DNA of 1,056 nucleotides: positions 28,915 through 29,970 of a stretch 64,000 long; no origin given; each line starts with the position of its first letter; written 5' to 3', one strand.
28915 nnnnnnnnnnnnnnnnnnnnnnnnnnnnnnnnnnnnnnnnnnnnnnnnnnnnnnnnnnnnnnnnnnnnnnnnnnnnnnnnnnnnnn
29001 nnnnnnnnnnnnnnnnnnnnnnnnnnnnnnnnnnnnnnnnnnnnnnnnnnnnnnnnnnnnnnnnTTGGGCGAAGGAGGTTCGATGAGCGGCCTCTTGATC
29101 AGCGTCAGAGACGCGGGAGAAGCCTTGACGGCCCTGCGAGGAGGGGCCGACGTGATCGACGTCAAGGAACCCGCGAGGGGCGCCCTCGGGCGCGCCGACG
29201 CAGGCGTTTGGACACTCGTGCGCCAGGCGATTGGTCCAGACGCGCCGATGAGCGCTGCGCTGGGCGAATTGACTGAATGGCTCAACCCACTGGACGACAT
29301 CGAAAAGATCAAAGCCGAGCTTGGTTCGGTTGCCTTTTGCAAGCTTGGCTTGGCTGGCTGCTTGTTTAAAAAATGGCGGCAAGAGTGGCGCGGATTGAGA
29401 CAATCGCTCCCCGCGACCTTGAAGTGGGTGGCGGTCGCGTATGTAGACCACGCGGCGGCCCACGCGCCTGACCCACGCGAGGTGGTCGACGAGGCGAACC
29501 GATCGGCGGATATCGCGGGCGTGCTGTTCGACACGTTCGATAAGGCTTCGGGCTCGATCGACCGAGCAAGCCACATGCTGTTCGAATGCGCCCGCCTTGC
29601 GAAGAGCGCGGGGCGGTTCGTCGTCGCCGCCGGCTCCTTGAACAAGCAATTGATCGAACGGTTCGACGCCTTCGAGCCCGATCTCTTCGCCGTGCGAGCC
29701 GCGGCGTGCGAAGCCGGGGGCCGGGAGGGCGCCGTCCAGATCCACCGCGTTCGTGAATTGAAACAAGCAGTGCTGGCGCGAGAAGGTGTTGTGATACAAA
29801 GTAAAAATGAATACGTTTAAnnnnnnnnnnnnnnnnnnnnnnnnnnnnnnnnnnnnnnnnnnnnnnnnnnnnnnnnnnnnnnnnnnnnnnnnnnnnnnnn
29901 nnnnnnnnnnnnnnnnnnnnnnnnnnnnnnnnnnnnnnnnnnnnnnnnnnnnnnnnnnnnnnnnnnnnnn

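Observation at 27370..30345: Three-gene operon: TPP-dependent keto-acid decarboxylase, MfnB-like (DUF556) furan-phosphate-synthase homologue and ATC-hydrolase-like protein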

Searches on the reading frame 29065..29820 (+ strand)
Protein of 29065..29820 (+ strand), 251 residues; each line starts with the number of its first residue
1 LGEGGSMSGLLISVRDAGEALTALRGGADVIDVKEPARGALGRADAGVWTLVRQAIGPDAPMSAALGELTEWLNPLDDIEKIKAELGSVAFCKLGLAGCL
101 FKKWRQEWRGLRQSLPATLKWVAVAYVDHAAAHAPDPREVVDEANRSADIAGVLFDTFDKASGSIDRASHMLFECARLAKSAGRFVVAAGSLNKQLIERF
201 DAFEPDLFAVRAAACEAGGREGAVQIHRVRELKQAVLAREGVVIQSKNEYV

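Call 3: search_protein_families(library=pfam, proteins=[window:29065-29820:+], max_evalue=0.01)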
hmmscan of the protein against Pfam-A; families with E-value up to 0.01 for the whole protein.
window:29065-29820:+ (251 aa): 1 family
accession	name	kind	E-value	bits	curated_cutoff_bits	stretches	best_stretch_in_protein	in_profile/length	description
PF04476.19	4HFCP_synth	-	1e-43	150.1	22.4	1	10-232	1-227/228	4-HFC-P synthase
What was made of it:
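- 29083..29820 (+): MfnB homologue (PF04476/UPF0264, 4-HFC-P synthase family), 245 aa; Shine-Dalgarno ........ at 29071-29078. Pfam E 1e-43 (call 3).
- On MfnB / 4-HFC-P synthase (PF04476, UPF0264): PF04476 scores 150.1 bits against a 22.4 cut-off, E 1e-43, covering profile 1-227 of 228 (call 3).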

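Call 4: search_protein_families(library=ncbifam, proteins=[window:29065-29820:+], max_evalue=0.01)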
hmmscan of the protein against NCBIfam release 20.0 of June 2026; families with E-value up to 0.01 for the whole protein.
window:29065-29820:+ (251 aa): 4 families
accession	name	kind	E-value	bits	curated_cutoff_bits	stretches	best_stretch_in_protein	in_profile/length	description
NF002576.0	PRK02227.1-5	equivalog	6e-24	84.6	297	1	7-238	1-225/236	hypothetical protein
NF002574.0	PRK02227.1-2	subfamily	7.7e-24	84.3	286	1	9-237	3-224/233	hypothetical protein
NF002573.0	PRK02227.1-1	equivalog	2.4e-19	69.7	341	1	10-236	3-234/236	(5-formylfuran-3-yl)methyl phosphate synthase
NF002575.0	PRK02227.1-3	equivalog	3.5e-19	69.5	304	1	10-236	3-232/233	(5-formylfuran-3-yl)methyl phosphate synthase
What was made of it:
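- On MfnB / 4-HFC-P synthase (PF04476, UPF0264): The two 'hypothetical protein' PRK02227 models score 84-85 bits against 286-297 (call 4).
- Closest known: MfnB / 4-HFC-P synthase. Different: It falls far below all four NCBIfam PRK02227 cut-offs (call 4).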

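Call 6: find_homologous_proteins(query=window:29065-29820:+)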
Query window:29065-29820:+ (251 aa): 828 proteins with E <= 0.001 among 5252 candidates; the best 120 are listed.
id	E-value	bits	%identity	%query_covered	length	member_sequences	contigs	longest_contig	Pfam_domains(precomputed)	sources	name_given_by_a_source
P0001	3.6e-155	533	100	98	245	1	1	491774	PF04476.20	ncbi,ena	-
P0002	2.4e-48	183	46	91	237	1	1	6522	PF04476.20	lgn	-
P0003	4.1e-47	179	45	93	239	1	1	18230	PF04476.20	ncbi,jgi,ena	jgi:uncharacterized protein (UPF0264 family)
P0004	7.0e-47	178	46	91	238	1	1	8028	PF04476.20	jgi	jgi:uncharacterized protein (UPF0264 family)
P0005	1.4e-46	177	47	94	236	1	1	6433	PF04476.20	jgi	jgi:uncharacterized protein (UPF0264 family)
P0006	1.7e-46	177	45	90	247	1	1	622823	PF04476.20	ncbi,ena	-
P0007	1.9e-46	177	46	90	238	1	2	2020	PF04476.20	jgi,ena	-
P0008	2.2e-46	177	44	93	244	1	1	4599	PF04476.20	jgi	jgi:(5-formylfuran-3-yl)methyl phosphate synthase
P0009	2.8e-46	176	43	92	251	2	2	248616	PF04476.20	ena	-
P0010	6.0e-46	175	46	91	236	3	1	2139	PF04476.20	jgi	jgi:uncharacterized protein (UPF0264 family)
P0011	6.8e-46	175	47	91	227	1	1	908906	PF04476.20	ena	-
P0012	8.0e-46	175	46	87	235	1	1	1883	PF04476.20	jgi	jgi:uncharacterized protein (UPF0264 family)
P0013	9.4e-46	175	47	91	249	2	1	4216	PF04476.20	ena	-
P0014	1.4e-45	174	47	92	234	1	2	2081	PF04476.20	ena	-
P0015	1.7e-45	174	48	90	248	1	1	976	PF04476.20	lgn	-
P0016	1.8e-45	174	48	85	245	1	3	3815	PF04476.20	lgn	-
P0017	2.4e-45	173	47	92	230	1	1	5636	PF04476.20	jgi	jgi:(5-formylfuran-3-yl)methyl phosphate synthase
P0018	3.5e-45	173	46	90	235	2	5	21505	PF04476.20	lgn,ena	-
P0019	3.5e-45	173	43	94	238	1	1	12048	PF04476.20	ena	-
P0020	6.4e-45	172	47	91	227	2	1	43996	PF04476.20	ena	-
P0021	6.5e-45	172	46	87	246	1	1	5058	PF04476.20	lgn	-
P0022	7.3e-45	172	48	91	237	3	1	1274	PF04476.20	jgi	jgi:uncharacterized protein (UPF0264 family)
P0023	7.4e-45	172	42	94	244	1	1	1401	PF04476.20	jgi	jgi:(5-formylfuran-3-yl)methyl phosphate synthase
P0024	1.1e-44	171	49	86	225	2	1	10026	PF04476.20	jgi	-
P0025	1.3e-44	171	48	92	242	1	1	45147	PF04476.20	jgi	jgi:(5-formylfuran-3-yl)methyl phosphate synthase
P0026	1.4e-44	171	47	92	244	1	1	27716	PF04476.20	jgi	jgi:uncharacterized protein (UPF0264 family)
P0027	1.8e-44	170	48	91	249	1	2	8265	PF04476.20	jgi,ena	jgi:uncharacterized protein (UPF0264 family)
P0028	2.4e-44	170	42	91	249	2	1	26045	PF04476.20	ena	-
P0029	2.8e-44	170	49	92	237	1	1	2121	PF04476.20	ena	-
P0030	3.3e-44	169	45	92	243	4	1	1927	PF04476.20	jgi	jgi:(5-formylfuran-3-yl)methyl phosphate synthase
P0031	3.4e-44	169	49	91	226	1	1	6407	PF04476.20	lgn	-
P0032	3.6e-44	169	47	90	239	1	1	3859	PF04476.20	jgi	jgi:(5-formylfuran-3-yl)methyl phosphate synthase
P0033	3.7e-44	169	47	91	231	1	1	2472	PF04476.20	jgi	jgi:uncharacterized protein (UPF0264 family)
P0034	4.0e-44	169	45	91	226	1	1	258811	PF04476.20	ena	-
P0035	4.2e-44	169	48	91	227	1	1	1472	PF04476.20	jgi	jgi:(5-formylfuran-3-yl)methyl phosphate synthase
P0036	4.6e-44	169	45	92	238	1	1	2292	PF04476.20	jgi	jgi:(5-formylfuran-3-yl)methyl phosphate synthase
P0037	8.6e-44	168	45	92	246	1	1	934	PF04476.20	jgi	jgi:uncharacterized protein (UPF0264 family)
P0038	8.7e-44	168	47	96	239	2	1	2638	PF04476.20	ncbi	ncbi:MAG TPA: (5-formylfuran-3-yl)methyl phosphate synthase, partial [Isosphaeraceae bacterium]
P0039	9.3e-44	168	49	89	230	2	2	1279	PF04476.20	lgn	-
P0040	1.4e-43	167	45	92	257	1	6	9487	PF04476.20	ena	-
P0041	1.7e-43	167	47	91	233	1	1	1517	PF04476.20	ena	-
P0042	2.3e-43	167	46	90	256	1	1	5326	PF04476.20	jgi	-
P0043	2.4e-43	167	46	95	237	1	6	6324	PF04476.20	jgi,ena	jgi:uncharacterized protein (UPF0264 family)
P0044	3.2e-43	166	47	92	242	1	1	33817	PF04476.20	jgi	jgi:(5-formylfuran-3-yl)methyl phosphate synthase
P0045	4.4e-43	166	47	91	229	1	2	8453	PF04476.20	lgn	-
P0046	5.0e-43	166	46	91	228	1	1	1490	PF04476.20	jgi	jgi:uncharacterized protein (UPF0264 family)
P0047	5.0e-43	166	44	94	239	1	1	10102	PF04476.20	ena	-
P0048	5.1e-43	166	44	91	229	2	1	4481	PF04476.20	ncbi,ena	-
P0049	5.2e-43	166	47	87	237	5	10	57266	PF04476.20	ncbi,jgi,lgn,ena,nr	ncbi:MAG: (5-formylfuran-3-yl)methyl phosphate synthase [Pirellulaceae bacterium]|jgi:hypothetical p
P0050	6.6e-43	165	46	90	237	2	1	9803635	PF04476.20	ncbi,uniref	ncbi:(5-formylfuran-3-yl)methyl phosphate synthase [Singulisphaera sp. PoT]|uniref:(5-formylfuran-3-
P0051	6.9e-43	165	46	92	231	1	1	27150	PF04476.20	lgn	-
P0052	7.5e-43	165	46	92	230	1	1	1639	PF04476.20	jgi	jgi:uncharacterized protein (UPF0264 family)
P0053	8.8e-43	165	47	92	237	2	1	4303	PF04476.20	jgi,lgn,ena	-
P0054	9.5e-43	165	47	92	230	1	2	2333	PF04476.20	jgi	jgi:uncharacterized protein (UPF0264 family)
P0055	1.1e-42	165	47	90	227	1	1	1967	PF04476.20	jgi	jgi:uncharacterized protein (UPF0264 family)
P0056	1.4e-42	164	45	91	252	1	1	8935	PF04476.20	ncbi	ncbi:(5-formylfuran-3-yl)methyl phosphate synthase [soil metagenome]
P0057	1.4e-42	164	44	92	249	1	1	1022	PF04476.20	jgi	jgi:uncharacterized protein (UPF0264 family)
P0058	1.4e-42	164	44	91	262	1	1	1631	PF04476.20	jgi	jgi:uncharacterized protein (UPF0264 family)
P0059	1.4e-42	164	45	90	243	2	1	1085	PF04476.20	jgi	jgi:uncharacterized protein (UPF0264 family)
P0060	1.6e-42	164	46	92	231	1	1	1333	PF04476.20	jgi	jgi:(5-formylfuran-3-yl)methyl phosphate synthase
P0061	2.0e-42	164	45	92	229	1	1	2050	PF04476.20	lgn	-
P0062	2.1e-42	164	47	85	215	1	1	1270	PF04476.20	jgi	jgi:uncharacterized protein (UPF0264 family)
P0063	2.1e-42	164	47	92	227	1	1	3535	PF04476.20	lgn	-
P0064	2.1e-42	164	44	93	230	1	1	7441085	PF04476.20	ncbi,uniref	ncbi:(5-formylfuran-3-yl)methyl phosphate synthase [Tundrisphaera lichenicola]|uniref:(5-formylfuran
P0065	2.4e-42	163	48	91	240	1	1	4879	PF04476.20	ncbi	ncbi:MAG: (5-formylfuran-3-yl)methyl phosphate synthase [Isosphaeraceae bacterium]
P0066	2.4e-42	163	44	85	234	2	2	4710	PF04476.20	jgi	jgi:(5-formylfuran-3-yl)methyl phosphate synthase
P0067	3.6e-42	163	44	92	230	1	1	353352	PF04476.20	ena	-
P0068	3.9e-42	163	46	90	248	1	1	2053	PF04476.20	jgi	jgi:(5-formylfuran-3-yl)methyl phosphate synthase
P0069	4.4e-42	163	47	92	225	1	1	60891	PF04476.20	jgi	jgi:uncharacterized protein (UPF0264 family)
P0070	4.7e-42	162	42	92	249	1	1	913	PF04476.20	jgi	jgi:uncharacterized protein (UPF0264 family)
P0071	4.7e-42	162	45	94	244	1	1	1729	PF04476.20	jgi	jgi:(5-formylfuran-3-yl)methyl phosphate synthase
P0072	4.8e-42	162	46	94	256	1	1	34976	PF04476.20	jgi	jgi:uncharacterized protein (UPF0264 family)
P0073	4.9e-42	162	44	91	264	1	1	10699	PF04476.20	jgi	jgi:(5-formylfuran-3-yl)methyl phosphate synthase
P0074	5.3e-42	162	44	91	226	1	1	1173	PF04476.20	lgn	-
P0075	6.4e-42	162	46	91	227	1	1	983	PF04476.20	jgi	jgi:(5-formylfuran-3-yl)methyl phosphate synthase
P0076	6.9e-42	162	46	90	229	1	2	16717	PF04476.20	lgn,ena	-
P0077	7.5e-42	162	46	90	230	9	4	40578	PF04476.20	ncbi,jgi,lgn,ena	-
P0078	8.2e-42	162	43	90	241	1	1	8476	PF04476.20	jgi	-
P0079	9.0e-42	162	46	94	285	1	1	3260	PF04476.20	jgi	jgi:uncharacterized protein (UPF0264 family)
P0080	1.0e-41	161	46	92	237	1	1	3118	PF04476.20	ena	-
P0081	1.1e-41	161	43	91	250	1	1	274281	PF04476.20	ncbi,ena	-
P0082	1.1e-41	161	42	94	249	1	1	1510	PF04476.20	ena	-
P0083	1.2e-41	161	46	90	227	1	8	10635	PF04476.20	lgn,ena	-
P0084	1.2e-41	161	47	90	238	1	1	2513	PF04476.20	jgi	jgi:uncharacterized protein (UPF0264 family)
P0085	1.5e-41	161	39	91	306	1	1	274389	PF04476.20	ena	-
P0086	1.6e-41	161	42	96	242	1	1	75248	PF04476.20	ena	-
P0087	2.1e-41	160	45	92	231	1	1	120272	PF04476.20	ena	-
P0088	2.2e-41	160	47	90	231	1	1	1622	PF04476.20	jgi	jgi:uncharacterized protein (UPF0264 family)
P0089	2.4e-41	160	43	93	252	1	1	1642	PF04476.20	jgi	jgi:uncharacterized protein (UPF0264 family)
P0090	2.9e-41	160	45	91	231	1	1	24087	PF04476.20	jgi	jgi:uncharacterized protein (UPF0264 family)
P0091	3.3e-41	160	46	90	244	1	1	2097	PF04476.20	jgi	jgi:uncharacterized protein (UPF0264 family)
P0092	3.7e-41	160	48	92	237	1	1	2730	PF04476.20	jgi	jgi:uncharacterized protein (UPF0264 family)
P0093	4.0e-41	159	48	90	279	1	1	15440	PF04476.20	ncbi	-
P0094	4.4e-41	159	44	90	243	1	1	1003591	PF04476.20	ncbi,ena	-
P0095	4.6e-41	159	43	93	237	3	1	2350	PF04476.20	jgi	jgi:(5-formylfuran-3-yl)methyl phosphate synthase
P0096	5.2e-41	159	45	92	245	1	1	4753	PF04476.20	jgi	jgi:uncharacterized protein (UPF0264 family)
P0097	6.0e-41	159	47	87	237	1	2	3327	PF04476.20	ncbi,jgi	-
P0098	6.3e-41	159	45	91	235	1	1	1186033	PF04476.20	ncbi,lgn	-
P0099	6.3e-41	159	45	94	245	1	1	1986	PF04476.20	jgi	jgi:uncharacterized protein (UPF0264 family)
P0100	6.4e-41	159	44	92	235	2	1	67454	PF04476.20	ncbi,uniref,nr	ncbi:MAG: (5-formylfuran-3-yl)methyl phosphate synthase [Paludisphaera borealis]|uniref:(5-formylfur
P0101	6.9e-41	159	45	92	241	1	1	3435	PF04476.20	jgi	jgi:uncharacterized protein (UPF0264 family)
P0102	8.2e-41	158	45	91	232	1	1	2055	PF04476.20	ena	-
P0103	9.0e-41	158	45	94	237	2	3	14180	PF04476.20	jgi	jgi:uncharacterized protein (UPF0264 family)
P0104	1.2e-40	158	44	90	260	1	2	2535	PF04476.20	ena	-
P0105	2.1e-40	157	47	91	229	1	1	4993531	PF04476.20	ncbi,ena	-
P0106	2.2e-40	157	44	92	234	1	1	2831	PF04476.20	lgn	-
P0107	2.4e-40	157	41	90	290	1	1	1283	PF04476.20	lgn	-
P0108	3.3e-40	156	43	91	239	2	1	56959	PF04476.20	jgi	jgi:uncharacterized protein (UPF0264 family)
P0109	3.3e-40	156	43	91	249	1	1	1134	PF04476.20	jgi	jgi:uncharacterized protein (UPF0264 family)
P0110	3.8e-40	156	45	92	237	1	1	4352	PF04476.20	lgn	-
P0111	3.9e-40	156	47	93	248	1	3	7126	PF04476.20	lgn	-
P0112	4.1e-40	156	44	91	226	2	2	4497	PF04476.20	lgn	-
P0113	4.3e-40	156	46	91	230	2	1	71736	PF04476.20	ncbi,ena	-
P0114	4.4e-40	156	44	93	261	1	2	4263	PF04476.20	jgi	jgi:uncharacterized protein (UPF0264 family)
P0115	5.4e-40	156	43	91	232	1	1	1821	PF04476.20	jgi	jgi:(5-formylfuran-3-yl)methyl phosphate synthase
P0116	5.8e-40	156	43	91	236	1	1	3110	PF04476.20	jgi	jgi:uncharacterized protein (UPF0264 family)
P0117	6.7e-40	155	44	93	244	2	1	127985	PF04476.20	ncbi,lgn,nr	ncbi:MAG: (5-formylfuran-3-yl)methyl phosphate synthase [Pirellulales bacterium]|nr:(5-formylfuran-3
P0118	7.0e-40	155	44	92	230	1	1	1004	PF04476.20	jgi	jgi:uncharacterized protein (UPF0264 family)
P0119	7.8e-40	155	46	86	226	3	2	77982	PF04476.20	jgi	-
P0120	8.5e-40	155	46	90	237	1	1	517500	PF04476.20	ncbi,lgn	-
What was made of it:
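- The MfnB copy is divergent from other planctomycete MfnBs (49% identity or less, call 6).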

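Call 8: find_encoding_contigs(protein=P0001, flank=10000, max_places=3)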
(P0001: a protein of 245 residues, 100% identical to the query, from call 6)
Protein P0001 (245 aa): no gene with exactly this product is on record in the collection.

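Call 9: find_encoding_contigs(protein=P0006, flank=8000, max_places=2)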
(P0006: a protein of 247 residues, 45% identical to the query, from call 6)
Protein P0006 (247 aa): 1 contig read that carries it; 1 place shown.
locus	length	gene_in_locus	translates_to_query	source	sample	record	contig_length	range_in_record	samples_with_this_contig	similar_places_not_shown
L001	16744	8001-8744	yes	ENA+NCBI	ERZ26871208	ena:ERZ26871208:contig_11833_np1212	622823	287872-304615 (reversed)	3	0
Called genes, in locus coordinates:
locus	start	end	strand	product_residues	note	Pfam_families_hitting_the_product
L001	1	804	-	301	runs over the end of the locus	PF00165:HTH_AraC (weak), PF12833:HTH_18, PF00165:HTH_AraC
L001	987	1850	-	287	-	PF05368:NmrA, PF13460:NAD_binding_10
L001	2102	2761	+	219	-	PF00440:TetR_N, PF16859:TetR_C_11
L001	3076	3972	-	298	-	PF01073:3Beta_HSD (weak), PF01370:Epimerase, PF04321:RmlD_sub_bind (weak), PF05368:NmrA, PF13460:NAD_binding_10, PF16363:GDP_Man_Dehyd (weak)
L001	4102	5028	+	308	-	PF12852:Cupin_6, PF00165:HTH_AraC (weak), PF12833:HTH_18, PF00165:HTH_AraC (weak)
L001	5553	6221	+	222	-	-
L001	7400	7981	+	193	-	PF20221:DUF6580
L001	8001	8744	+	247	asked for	PF04476:4HFCP_synth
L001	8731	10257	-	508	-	PF00171:Aldedh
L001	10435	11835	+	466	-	PF13472:Lipase_GDSL_2 (weak)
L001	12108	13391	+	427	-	PF13472:Lipase_GDSL_2 (weak)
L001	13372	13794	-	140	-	PF01894:YjbQ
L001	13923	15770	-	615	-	-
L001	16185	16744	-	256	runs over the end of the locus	PF00005:ABC_tran, PF02463:SMC_N (weak), PF13481:AAA_25 (faint), PF13304:AAA_21 (faint)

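Call 10: find_encoding_contigs(protein=P0050, flank=8000, max_places=2)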
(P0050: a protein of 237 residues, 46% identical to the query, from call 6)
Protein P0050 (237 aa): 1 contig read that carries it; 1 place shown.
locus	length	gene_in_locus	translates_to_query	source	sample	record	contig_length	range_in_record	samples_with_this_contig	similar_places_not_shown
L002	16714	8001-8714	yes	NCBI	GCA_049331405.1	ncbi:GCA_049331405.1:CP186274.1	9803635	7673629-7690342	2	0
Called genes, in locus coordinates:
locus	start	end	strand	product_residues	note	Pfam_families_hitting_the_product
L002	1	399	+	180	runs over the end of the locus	-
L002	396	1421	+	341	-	PF05090:HTTM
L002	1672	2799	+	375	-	PF01408:GFO_IDH_MocA, PF02894:GFO_IDH_MocA_C (weak), PF22725:GFO_IDH_MocA_C3 (weak)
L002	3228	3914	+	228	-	-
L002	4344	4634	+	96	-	-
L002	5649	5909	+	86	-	-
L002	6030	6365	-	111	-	-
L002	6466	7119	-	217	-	PF00188:CAP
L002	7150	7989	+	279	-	PF00929:RNase_T, PF13280:WYL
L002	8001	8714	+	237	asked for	PF04476:4HFCP_synth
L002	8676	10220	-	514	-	PF00171:Aldedh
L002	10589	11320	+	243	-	PF22784:PTP-SAK, PF00782:DSPc, PF22785:Tc-R-P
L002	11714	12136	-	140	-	PF01894:YjbQ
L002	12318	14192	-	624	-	-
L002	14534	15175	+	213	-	PF00702:Hydrolase, PF13419:HAD_2 (weak)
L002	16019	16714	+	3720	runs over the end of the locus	-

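Call 14: find_encoding_contigs(protein=P0064, flank=8000, max_places=2)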
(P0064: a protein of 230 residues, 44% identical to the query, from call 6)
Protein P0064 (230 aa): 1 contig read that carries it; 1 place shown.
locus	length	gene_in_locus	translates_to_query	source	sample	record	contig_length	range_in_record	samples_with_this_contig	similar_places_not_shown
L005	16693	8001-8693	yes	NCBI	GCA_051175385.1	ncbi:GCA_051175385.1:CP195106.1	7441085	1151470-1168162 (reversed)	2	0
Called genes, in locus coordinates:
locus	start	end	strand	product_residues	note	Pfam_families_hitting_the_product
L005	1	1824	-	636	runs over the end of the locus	-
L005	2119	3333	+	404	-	PF13641:Glyco_tranf_2_3, PF00535:Glycos_transf_2, PF13506:Glyco_transf_21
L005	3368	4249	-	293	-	-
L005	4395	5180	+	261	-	PF00106:adh_short, PF08659:KR, PF13561:adh_short_C2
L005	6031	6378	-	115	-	-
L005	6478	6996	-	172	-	PF00188:CAP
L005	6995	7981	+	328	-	PF00929:RNase_T, PF13280:WYL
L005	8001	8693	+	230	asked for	PF04476:4HFCP_synth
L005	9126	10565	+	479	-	PF00158:Sigma54_activat, PF14532:Sigma54_activ_2, PF13401:AAA_22 (weak), PF25601:AAA_lid_14, PF02954:HTH_8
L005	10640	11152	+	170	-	PF02382:RTX (weak)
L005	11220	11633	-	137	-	PF01894:YjbQ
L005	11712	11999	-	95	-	-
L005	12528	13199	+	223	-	-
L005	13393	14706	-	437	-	PF05496:RuvB_N, PF13191:AAA_16 (faint), PF00004:AAA, PF07728:AAA_5 (faint), PF13173:AAA_14 (weak), PF13401:AAA_22 (faint), PF16193:AAA_assoc_2, PF12002:MgsA_C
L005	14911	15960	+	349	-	PF08450:SGL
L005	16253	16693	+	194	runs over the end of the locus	-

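Call 24: list_cluster_members(proteins=[P0001, P0121, P0241])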
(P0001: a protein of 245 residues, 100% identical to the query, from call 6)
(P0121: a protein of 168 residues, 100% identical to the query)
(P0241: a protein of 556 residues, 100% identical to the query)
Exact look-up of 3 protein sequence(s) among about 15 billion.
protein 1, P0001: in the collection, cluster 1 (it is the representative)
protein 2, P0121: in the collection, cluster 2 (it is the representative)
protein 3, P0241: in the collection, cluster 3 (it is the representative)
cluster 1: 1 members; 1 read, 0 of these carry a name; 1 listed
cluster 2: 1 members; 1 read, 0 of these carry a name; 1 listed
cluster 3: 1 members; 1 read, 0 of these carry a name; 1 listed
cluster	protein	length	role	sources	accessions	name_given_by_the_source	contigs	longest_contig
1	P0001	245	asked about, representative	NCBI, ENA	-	-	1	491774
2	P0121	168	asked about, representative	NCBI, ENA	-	-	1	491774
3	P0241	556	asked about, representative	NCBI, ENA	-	-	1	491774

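Call 25: search_solved_structures(query=window:29083-29820:+, max_evalue=0.01, show_alignments=2)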
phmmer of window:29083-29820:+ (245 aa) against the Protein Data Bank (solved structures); distinct sequences matched with E-value up to 0.01: 1.
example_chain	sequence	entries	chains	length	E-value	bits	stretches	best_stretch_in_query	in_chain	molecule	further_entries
4rc1_A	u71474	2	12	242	1.7e-14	57.5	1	4-228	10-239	UPF0264 protein MJ1099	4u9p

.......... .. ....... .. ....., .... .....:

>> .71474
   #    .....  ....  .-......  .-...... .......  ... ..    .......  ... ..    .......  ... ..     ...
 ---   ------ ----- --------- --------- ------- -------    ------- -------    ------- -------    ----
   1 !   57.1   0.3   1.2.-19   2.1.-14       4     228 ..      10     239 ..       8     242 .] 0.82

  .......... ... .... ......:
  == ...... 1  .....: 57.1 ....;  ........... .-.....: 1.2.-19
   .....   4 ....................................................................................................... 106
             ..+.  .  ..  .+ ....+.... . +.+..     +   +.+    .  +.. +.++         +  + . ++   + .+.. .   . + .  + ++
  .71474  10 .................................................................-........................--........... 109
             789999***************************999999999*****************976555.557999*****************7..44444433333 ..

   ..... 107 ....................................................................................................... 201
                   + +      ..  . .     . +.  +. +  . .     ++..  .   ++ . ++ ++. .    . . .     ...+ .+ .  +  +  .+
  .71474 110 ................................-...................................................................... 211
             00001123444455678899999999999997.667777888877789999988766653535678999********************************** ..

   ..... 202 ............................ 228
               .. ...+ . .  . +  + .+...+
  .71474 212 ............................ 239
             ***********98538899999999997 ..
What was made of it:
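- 29083..29820 (+): PDB MJ1099 4rc1 E 1.7e-14 (call 25).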
